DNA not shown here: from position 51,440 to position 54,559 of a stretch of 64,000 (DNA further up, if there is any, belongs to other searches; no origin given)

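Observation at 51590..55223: Large secreted PKD-domain protein with a probably inactive lipase-like domain, adjacent to a permease-less MacB-type ABC ATPase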

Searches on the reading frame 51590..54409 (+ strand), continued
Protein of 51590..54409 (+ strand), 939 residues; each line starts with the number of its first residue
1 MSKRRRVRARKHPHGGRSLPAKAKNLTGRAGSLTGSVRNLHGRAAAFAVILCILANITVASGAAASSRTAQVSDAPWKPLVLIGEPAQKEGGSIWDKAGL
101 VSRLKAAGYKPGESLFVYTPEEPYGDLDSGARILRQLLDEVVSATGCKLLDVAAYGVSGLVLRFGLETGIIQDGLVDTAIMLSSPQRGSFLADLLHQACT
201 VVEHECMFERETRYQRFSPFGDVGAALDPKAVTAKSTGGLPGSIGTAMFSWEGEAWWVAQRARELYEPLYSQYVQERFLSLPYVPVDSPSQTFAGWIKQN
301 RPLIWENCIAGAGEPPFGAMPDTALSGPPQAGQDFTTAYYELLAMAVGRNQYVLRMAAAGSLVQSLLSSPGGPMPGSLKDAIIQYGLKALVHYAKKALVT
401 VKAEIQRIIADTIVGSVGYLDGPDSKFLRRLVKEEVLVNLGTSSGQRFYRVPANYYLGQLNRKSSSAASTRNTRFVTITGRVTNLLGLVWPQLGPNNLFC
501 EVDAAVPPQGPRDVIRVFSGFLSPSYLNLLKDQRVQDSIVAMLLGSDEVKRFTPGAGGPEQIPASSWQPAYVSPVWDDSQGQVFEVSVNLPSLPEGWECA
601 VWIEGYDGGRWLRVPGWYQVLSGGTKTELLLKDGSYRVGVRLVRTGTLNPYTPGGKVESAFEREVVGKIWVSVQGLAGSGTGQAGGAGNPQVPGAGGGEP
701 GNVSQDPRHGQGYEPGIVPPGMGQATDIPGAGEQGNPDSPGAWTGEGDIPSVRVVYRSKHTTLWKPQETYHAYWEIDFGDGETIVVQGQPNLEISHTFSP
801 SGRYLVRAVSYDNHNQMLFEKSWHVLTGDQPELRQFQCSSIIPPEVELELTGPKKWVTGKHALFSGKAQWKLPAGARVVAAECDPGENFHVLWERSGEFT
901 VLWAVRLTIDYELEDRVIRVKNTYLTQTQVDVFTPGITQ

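Call 46: find_encoding_contigs(protein=P0064, flank=10000, max_places=1)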
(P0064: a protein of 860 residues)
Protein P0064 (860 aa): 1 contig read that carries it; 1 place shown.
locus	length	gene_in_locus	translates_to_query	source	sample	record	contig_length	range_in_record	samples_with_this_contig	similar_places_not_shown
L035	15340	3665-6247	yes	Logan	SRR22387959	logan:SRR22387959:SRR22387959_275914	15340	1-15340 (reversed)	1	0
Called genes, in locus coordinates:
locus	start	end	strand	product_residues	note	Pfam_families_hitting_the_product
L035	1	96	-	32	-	?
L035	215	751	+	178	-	-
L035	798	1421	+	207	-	-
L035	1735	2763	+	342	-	PF00005:ABC_tran, PF13304:AAA_21 (weak), PF13732:DrrA1-3_C (weak)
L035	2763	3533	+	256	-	PF01061:ABC2_membrane, PF12698:ABC2_membrane_3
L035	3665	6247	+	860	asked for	-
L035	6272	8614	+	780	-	-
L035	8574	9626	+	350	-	-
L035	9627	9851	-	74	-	-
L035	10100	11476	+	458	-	PF00578:AhpC-TSA, PF08534:Redoxin, PF00085:Thioredoxin (weak), PF13905:Thioredoxin_8, PF25852:DUF6242_C (weak), PF02012:BNR (faint), PF15902:Sortilin-Vps10 (faint)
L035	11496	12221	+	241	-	PF02683:DsbD_TM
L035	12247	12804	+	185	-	PF08534:Redoxin, PF00578:AhpC-TSA, PF00085:Thioredoxin, PF13098:Thioredoxin_2, PF13905:Thioredoxin_8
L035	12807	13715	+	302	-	-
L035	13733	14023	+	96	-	PF02583:Trns_repr_metal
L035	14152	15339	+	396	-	?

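Call 54: search_protein_families(library=pfam, proteins=[P0073, P0133, P0041, P0019, P0064, P0093, P0162, P0045], max_evalue=0.05)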
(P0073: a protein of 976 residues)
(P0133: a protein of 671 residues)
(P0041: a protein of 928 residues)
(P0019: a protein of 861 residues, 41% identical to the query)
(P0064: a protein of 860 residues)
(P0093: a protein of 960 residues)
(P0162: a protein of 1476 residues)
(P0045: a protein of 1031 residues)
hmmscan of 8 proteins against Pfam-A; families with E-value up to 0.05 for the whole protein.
P0073 (976 aa): 8 families
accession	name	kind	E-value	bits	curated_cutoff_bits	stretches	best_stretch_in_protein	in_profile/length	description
PF00561.26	Abhydrolase_1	-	2.7e-06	27.7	25.8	1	162-236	56-131/245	alpha/beta hydrolase fold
PF01674.24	Lipase_2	-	1e-05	25.6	20.3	1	138-199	33-99/219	Lipase (class 2)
PF07819.20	PGAP1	-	5.1e-05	23.6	24.3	1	165-232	76-150/233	PGAP1-like alpha/beta domain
PF24096.1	DUF7379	-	9.6e-05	22.8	33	1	174-233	69-134/191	Domain of unknown function (DUF7379)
PF02450.21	LCAT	-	0.00034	20.4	21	1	126-216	73-167/392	Lecithin:cholesterol acyltransferase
PF02089.21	Palm_thioest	-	0.00088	19.5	26.8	1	147-220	44-119/254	Palmitoyl protein thioesterase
PF24322.2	Tle3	-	0.0018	18.3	27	1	152-210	159-220/321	T6SS Tle3 phospholipase effector domain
PF00801.26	PKD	-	0.0022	18.4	23.5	0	800-839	28-62/80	PKD domain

P0133 (671 aa): 5 families
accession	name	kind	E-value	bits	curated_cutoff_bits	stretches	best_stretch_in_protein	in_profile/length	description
PF24096.1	DUF7379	-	1.2e-07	32.4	33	1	41-177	2-136/191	Domain of unknown function (DUF7379)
PF01674.24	Lipase_2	-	4.8e-06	26.7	20.3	1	38-138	2-96/219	Lipase (class 2)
PF07819.20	PGAP1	-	0.00062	20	24.3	1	116-156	90-132/233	PGAP1-like alpha/beta domain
PF00561.26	Abhydrolase_1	-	0.0093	16.1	25.8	1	107-155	59-106/245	alpha/beta hydrolase fold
PF02089.21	Palm_thioest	-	0.026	14.7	26.8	0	39-160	1-117/254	Palmitoyl protein thioesterase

P0041 (928 aa): 5 families
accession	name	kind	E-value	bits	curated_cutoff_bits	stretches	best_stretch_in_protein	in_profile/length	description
PF24096.1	DUF7379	-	1.6e-05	25.4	33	1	111-176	56-122/191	Domain of unknown function (DUF7379)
PF18911.6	PKD_4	-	4.3e-05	23.9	27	1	741-786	28-66/85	PKD domain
PF01674.24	Lipase_2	-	0.00032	20.7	20.3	1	44-152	2-104/219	Lipase (class 2)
PF02089.21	Palm_thioest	-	0.0024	18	26.8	1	45-171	1-115/254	Palmitoyl protein thioesterase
PF00801.26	PKD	-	0.0032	17.9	23.5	1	745-788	27-65/80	PKD domain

P0019 (861 aa): 3 families
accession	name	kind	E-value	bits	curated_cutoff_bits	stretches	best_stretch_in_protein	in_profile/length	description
PF24096.1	DUF7379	-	3.6e-05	24.3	33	1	87-149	55-120/191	Domain of unknown function (DUF7379)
PF00801.26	PKD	-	0.0023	18.3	23.5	0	695-736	32-70/80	PKD domain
PF18911.6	PKD_4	-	0.0051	17.3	27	1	695-747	37-84/85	PKD domain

P0064 (860 aa): 3 families
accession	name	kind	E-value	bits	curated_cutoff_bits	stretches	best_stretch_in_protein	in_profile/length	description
PF00801.26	PKD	-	0.00052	20.4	23.5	1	687-736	26-71/80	PKD domain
PF18911.6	PKD_4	-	0.0007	20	27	1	678-735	21-73/85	PKD domain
PF01674.24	Lipase_2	-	0.016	15.2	20.3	1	31-130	2-96/219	Lipase (class 2)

P0093 (960 aa): 3 families
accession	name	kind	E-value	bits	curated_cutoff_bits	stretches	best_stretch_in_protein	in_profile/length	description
PF18911.6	PKD_4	-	6.4e-08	33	27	1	750-808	21-73/85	PKD domain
PF00801.26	PKD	-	7.6e-08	32.7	23.5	1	762-817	29-79/80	PKD domain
PF01674.24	Lipase_2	-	8.2e-05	22.7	20.3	1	61-164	2-102/219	Lipase (class 2)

P0162 (1476 aa): 13 families
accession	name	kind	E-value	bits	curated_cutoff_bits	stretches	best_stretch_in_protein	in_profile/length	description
PF01674.24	Lipase_2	-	2.7e-37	128.9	20.3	3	448-606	2-179/219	Lipase (class 2)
PF02089.21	Palm_thioest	-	8.9e-37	127.6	26.8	3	449-561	1-116/254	Palmitoyl protein thioesterase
PF24096.1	DUF7379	-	8.1e-28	98.1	33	3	496-562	49-119/191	Domain of unknown function (DUF7379)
PF07819.20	PGAP1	-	1.1e-21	78.2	24.3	3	507-560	75-134/233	PGAP1-like alpha/beta domain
PF05057.20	DUF676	-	9.8e-21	74.7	20.3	3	450-561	8-131/217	Putative serine esterase (DUF676)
PF00561.26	Abhydrolase_1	-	1.2e-17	64.9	25.8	3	21-128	2-103/245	alpha/beta hydrolase fold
PF12697.13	Abhydrolase_6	-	5.8e-17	63.5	26.3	2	872-1002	1-113/217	Alpha/beta hydrolase family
PF02450.21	LCAT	-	1.2e-09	38.3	21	1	74-130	106-165/392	Lecithin:cholesterol acyltransferase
PF06028.17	DUF915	-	1.4e-09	38.1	22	0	486-561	71-149/255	Alpha/beta hydrolase of unknown function (DUF915)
PF12146.15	Hydrolase_4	-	8.7e-09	35.5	27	1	492-559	50-115/239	Serine aminopeptidase, S33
PF24322.2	Tle3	-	4.3e-07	30.2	27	1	499-555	163-221/321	T6SS Tle3 phospholipase effector domain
PF05990.18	DUF900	-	9.7e-07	28.9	20.5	0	496-540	72-116/232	Alpha/beta hydrolase of unknown function (DUF900)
PF06199.17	Phage_tail_2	-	0.019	15.4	23.8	0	503-553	73-122/132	Phage tail tube protein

P0045 (1031 aa): 2 families
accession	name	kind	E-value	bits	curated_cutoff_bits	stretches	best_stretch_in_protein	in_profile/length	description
PF18911.6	PKD_4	-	0.024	15.1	27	0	837-884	36-76/85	PKD domain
PF24096.1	DUF7379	-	0.037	14.4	33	0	152-215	56-121/191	Domain of unknown function (DUF7379)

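Call 64: list_cluster_members(proteins=[P0073, P0041, P0054, P0064, P0093, P0045, P0034, P0133, P0040, P0081])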
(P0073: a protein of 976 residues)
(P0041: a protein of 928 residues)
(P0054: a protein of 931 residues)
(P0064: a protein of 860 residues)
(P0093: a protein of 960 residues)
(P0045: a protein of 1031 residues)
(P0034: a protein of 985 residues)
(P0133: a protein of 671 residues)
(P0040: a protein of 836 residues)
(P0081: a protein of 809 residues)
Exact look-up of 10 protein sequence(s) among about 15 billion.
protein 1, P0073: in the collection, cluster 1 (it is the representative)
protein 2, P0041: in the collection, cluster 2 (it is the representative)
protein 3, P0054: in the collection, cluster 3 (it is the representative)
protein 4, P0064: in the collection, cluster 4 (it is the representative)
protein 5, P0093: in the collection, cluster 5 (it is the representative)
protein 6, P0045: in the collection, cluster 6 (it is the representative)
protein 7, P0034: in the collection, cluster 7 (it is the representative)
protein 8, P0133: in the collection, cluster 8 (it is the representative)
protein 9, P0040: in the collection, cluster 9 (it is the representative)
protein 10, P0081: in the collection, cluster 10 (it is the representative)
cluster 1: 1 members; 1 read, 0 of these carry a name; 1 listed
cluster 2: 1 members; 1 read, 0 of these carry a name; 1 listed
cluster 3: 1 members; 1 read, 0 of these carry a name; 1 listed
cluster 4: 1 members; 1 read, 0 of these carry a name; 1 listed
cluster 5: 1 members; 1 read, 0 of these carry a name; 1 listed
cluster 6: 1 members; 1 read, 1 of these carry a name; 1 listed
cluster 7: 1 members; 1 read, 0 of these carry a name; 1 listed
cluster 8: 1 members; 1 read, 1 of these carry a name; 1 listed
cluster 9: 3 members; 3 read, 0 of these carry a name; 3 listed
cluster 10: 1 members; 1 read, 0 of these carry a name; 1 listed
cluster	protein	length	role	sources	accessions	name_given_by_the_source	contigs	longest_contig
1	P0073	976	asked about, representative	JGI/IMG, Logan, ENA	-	-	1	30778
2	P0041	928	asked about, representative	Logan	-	-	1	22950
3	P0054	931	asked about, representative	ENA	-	-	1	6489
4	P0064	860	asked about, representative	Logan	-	-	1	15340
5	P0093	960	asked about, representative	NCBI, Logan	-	-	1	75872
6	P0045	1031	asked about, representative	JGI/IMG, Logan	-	hypothetical protein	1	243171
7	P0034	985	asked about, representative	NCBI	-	-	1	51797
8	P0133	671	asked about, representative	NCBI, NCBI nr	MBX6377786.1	MAG: hypothetical protein IRY95_04480, partial [Clostridia bacterium] | hypothetical protein [Clostridia bacterium]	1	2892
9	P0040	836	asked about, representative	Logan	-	-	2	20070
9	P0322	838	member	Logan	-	-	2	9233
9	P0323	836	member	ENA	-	-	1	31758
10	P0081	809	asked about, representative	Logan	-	-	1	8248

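Call 66: find_encoding_contigs(protein=P0034, flank=10000, max_places=1)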
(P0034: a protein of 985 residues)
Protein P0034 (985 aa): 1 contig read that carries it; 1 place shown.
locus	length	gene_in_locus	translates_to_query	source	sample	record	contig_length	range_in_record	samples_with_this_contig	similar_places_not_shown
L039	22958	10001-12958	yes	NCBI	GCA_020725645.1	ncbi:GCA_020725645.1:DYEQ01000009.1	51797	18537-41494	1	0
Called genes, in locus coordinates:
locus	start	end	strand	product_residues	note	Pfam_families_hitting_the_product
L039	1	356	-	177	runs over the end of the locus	PF09515:Thia_YuaJ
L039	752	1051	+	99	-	-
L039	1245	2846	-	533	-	PF02595:Gly_kinase, PF00293:NUDIX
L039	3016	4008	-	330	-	PF01244:Peptidase_M19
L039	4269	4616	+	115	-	-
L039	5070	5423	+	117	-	PF02575:YbaB_DNA_bd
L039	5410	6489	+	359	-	-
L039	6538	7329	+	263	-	PF01522:Polysacc_deac_1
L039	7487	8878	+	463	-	PF10646:Germane, PF00395:SLH, PF10648:Gmad2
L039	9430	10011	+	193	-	-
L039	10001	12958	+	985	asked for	-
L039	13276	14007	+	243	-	PF02463:SMC_N (faint), PF00005:ABC_tran, PF13304:AAA_21 (faint)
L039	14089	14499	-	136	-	-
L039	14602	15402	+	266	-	PF01790:LGT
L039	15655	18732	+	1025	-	PF08448:PAS_4 (faint), PF13185:GAF_2, PF13487:HD_5, PF01966:HD, PF01590:GAF, PF13185:GAF_2, PF13492:GAF_3, PF00990:GGDEF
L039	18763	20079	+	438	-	PF01743:PolyA_pol, PF12627:PolyA_pol_RNAbd, PF13735:tRNA_NucTran2_2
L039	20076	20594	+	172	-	PF07456:Hpre_diP_synt_I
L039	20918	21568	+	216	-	PF06971:Put_DNA-bind_N, PF02629:CoA_binding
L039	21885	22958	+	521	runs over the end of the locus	PF01039:Carboxyl_trans, PF03255:ACCA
